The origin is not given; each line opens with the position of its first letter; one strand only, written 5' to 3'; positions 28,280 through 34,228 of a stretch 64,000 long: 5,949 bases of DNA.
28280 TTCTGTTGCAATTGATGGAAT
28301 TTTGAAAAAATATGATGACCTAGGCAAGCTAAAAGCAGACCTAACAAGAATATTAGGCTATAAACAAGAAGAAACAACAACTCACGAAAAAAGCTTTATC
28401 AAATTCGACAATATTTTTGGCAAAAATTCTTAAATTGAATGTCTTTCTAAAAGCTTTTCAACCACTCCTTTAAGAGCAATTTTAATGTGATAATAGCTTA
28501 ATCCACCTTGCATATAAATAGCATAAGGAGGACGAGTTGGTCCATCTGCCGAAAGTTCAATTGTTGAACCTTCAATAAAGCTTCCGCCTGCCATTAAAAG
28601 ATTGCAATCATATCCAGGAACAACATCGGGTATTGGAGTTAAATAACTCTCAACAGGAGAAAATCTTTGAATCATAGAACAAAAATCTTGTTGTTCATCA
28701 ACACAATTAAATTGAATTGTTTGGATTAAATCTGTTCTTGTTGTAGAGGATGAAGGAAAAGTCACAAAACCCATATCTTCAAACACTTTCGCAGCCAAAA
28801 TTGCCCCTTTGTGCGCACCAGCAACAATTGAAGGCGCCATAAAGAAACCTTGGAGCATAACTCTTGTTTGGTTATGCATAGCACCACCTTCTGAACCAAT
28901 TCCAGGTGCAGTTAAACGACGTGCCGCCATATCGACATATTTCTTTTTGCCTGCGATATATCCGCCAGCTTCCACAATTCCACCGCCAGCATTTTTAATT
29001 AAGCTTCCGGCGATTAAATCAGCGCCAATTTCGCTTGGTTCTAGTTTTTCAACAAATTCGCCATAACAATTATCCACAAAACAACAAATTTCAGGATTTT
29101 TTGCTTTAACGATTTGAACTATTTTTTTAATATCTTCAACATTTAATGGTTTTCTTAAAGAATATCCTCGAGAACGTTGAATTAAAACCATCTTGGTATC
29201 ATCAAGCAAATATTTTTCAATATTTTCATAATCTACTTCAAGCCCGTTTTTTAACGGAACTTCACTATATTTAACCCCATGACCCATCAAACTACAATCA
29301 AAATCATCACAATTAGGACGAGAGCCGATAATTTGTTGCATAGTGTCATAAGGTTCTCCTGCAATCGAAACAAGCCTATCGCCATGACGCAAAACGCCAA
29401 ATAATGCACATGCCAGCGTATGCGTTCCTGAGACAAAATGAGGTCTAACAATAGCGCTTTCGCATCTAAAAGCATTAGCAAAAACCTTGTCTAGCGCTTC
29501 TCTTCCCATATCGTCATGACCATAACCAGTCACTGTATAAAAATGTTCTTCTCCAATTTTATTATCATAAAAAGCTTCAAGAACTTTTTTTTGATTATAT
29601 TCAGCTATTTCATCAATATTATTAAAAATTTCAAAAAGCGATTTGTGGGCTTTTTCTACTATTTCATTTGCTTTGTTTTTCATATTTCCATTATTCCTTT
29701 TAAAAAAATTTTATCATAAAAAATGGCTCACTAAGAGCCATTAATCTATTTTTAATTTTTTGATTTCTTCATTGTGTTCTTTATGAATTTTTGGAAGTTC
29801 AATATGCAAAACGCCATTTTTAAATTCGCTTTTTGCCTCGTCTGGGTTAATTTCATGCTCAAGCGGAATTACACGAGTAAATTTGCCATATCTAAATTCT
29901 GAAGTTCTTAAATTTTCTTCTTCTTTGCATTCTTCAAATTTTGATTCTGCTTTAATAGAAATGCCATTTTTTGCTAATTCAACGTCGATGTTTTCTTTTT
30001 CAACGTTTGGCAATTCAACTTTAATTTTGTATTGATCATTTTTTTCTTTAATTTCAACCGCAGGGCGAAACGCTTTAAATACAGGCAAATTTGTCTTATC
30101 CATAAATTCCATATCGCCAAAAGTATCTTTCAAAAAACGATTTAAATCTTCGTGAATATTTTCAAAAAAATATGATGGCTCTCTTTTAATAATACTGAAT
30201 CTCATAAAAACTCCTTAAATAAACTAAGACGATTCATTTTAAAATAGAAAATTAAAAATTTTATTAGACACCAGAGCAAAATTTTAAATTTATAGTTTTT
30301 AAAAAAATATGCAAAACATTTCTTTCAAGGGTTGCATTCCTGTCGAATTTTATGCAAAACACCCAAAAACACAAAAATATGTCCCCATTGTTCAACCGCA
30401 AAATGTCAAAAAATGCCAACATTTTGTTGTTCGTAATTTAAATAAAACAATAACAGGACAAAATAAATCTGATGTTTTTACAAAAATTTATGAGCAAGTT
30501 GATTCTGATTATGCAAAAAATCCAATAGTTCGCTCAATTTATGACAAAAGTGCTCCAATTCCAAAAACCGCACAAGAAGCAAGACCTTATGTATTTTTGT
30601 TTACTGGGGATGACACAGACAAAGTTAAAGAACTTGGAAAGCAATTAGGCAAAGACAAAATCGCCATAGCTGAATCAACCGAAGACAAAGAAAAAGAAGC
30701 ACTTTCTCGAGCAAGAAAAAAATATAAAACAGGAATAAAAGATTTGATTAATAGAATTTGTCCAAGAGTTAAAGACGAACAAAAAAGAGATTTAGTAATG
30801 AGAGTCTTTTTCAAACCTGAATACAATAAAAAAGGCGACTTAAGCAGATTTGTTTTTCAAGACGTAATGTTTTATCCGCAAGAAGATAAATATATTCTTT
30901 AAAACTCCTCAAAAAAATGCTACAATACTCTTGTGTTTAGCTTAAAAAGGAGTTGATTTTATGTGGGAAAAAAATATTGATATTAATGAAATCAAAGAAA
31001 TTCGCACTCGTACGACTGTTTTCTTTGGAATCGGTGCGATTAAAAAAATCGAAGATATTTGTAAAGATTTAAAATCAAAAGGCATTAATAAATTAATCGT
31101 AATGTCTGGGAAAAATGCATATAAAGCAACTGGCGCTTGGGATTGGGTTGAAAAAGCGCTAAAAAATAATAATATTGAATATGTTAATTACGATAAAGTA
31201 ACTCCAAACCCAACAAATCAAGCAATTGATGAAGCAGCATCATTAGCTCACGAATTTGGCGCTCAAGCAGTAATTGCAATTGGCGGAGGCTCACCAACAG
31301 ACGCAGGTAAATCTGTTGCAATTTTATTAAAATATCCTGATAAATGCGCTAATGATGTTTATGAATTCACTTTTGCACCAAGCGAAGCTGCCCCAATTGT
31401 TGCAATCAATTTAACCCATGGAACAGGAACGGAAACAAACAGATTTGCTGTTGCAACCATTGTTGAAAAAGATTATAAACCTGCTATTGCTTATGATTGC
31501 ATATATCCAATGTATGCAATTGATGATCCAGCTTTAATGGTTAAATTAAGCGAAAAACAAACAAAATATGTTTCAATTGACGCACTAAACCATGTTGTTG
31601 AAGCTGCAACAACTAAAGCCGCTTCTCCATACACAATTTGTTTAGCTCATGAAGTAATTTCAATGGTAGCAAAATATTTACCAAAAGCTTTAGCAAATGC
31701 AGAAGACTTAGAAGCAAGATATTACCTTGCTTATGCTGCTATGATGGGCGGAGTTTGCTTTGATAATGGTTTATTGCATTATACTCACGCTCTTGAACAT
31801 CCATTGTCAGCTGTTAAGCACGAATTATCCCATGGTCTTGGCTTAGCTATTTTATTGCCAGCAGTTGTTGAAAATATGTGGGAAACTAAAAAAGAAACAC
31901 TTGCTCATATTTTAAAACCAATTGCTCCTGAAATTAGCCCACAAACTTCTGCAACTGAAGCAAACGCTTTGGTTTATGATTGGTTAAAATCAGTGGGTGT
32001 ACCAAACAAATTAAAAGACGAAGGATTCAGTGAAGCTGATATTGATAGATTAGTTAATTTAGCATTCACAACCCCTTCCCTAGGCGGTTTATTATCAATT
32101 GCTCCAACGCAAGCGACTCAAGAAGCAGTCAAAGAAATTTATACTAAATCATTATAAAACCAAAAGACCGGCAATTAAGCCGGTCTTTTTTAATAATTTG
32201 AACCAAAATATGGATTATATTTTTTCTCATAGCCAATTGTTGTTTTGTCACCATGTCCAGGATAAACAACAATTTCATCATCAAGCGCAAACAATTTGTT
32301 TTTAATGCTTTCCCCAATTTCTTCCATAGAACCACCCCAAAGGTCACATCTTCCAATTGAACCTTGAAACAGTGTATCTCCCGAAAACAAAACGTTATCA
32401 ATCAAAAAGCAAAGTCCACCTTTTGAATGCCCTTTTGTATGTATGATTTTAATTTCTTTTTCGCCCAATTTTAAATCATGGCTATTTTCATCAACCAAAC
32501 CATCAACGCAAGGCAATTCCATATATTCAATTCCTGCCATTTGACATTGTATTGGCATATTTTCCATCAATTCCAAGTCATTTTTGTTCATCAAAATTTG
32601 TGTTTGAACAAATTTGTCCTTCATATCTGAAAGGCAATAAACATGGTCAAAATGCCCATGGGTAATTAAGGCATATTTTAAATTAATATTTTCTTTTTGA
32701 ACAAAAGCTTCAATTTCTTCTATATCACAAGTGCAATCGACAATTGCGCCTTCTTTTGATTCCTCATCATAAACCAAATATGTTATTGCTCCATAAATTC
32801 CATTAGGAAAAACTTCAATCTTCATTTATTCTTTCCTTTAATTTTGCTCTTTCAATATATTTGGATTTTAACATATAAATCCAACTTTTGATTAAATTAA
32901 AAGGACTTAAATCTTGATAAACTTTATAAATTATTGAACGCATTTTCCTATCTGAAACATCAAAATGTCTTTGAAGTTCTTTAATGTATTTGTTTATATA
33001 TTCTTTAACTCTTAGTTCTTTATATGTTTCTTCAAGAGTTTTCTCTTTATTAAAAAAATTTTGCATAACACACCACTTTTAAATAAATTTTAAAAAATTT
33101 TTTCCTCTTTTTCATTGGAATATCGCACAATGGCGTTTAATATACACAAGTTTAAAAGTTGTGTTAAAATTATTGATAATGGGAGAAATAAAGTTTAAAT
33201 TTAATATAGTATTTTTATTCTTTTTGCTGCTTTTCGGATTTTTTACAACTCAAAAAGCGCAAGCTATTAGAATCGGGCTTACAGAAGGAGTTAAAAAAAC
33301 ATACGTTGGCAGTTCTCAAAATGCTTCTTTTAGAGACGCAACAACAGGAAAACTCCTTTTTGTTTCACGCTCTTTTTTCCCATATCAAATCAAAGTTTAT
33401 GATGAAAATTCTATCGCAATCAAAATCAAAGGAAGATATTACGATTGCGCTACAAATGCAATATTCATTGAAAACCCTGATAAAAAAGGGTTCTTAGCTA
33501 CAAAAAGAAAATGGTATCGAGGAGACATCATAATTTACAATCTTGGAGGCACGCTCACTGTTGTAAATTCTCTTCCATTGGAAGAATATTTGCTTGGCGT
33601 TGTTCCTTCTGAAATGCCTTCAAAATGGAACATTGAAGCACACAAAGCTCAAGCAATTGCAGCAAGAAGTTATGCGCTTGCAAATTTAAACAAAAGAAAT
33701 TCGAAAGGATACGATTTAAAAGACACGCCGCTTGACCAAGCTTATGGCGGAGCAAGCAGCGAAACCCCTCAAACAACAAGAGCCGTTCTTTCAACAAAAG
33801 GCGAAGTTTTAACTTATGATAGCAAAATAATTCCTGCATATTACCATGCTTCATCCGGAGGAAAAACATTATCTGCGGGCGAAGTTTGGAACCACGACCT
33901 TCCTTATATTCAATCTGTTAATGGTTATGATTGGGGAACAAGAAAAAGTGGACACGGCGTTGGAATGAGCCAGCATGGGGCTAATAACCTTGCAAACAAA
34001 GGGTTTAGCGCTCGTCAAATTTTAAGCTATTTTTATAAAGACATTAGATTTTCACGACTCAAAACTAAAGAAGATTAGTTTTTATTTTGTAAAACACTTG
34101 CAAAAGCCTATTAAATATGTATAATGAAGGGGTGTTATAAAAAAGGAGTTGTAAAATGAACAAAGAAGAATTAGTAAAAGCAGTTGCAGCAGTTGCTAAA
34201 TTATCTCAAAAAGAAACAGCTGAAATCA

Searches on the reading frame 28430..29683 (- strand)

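Call 54: search_protein_families(library=pfam, proteins=[window:28430-29683:-], max_evalue=0.00001)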
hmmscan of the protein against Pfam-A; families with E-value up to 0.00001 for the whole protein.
window:28430-29683:- (417 aa): 2 families
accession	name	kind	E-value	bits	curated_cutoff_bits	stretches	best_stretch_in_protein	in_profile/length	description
PF06838.17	Met_gamma_lyase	-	8.1e-170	565.2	24.2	1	7-411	3-404/405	Methionine gamma-lyase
PF01053.26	Cys_Met_Meta_PP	-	7.9e-07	28.4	27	1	25-257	24-225/381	Cys/Met metabolism PLP-dependent enzyme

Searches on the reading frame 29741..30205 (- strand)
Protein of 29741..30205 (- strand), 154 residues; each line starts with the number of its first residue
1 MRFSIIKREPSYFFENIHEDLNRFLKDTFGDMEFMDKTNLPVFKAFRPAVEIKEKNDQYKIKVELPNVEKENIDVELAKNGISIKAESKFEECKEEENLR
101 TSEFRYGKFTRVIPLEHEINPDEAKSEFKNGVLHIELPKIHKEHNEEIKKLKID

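Call 54: search_protein_families(library=pfam, proteins=[window:29741-30205:-], max_evalue=0.00001)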
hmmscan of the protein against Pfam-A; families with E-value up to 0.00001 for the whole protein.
window:29741-30205:- (154 aa): 3 families
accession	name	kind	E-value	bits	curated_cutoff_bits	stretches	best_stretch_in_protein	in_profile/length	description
PF00011.27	HSP20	-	1.2e-18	67.6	20.8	1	51-153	1-101/102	Hsp20/alpha crystallin family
PF04969.22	CS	-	2.4e-07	32.1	21.3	1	54-139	7-78/78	CS domain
PF17886.7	ArsA_HSP20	-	1.5e-06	28.1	22.5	1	56-136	1-62/63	HSP20-like domain found in ArsA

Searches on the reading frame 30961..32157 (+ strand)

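Call 54: search_protein_families(library=pfam, proteins=[window:30961-32157:+], max_evalue=0.00001)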
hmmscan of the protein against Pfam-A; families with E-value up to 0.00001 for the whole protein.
window:30961-32157:+ (398 aa): 3 families
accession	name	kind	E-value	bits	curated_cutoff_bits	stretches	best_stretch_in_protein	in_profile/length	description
PF00465.25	Fe-ADH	-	4e-40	137.6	31.3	1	18-190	2-168/168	Iron-containing alcohol dehydrogenase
PF25137.1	ADH_Fe_C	-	5.7e-35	121.2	27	1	204-397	4-193/194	Fe-containing alcohol dehydrogenase family, C-terminal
PF13685.12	Fe-ADH_2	-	1.7e-08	35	28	1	23-124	3-98/149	Iron-containing alcohol dehydrogenase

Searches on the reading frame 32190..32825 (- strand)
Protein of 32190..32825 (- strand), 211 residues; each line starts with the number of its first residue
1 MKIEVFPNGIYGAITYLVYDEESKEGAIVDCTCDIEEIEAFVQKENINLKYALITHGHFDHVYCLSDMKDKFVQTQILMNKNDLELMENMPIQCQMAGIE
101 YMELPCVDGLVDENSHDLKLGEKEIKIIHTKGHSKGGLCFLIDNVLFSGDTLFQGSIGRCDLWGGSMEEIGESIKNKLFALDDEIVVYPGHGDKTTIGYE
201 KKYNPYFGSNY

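Call 54: search_protein_families(library=pfam, proteins=[window:32190-32825:-], max_evalue=0.00001)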
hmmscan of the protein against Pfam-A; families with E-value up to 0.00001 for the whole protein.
window:32190-32825:- (211 aa): 1 family
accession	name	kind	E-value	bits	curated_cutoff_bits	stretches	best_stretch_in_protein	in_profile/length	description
PF00753.33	Lactamase_B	-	9.9e-25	88.1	22.7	1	16-191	9-196/196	Metallo-beta-lactamase superfamily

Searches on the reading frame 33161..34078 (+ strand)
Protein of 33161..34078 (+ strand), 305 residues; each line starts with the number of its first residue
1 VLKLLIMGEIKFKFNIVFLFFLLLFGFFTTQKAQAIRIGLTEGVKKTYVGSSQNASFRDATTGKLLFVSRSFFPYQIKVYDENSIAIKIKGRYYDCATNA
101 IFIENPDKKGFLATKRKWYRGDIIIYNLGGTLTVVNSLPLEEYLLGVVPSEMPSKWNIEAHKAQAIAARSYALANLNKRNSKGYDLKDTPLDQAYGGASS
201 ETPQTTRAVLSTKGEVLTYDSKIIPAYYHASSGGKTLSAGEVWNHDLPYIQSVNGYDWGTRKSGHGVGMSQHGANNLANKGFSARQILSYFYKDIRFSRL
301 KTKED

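Call 54: search_protein_families(library=pfam, proteins=[window:33161-34078:+], max_evalue=0.00001)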
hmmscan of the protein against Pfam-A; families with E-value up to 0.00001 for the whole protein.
window:33161-34078:+ (305 aa): 1 family
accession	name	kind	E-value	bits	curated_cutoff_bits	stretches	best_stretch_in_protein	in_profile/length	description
PF08486.15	SpoIID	-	1e-29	103.5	23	1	130-219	3-97/97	Stage II sporulation protein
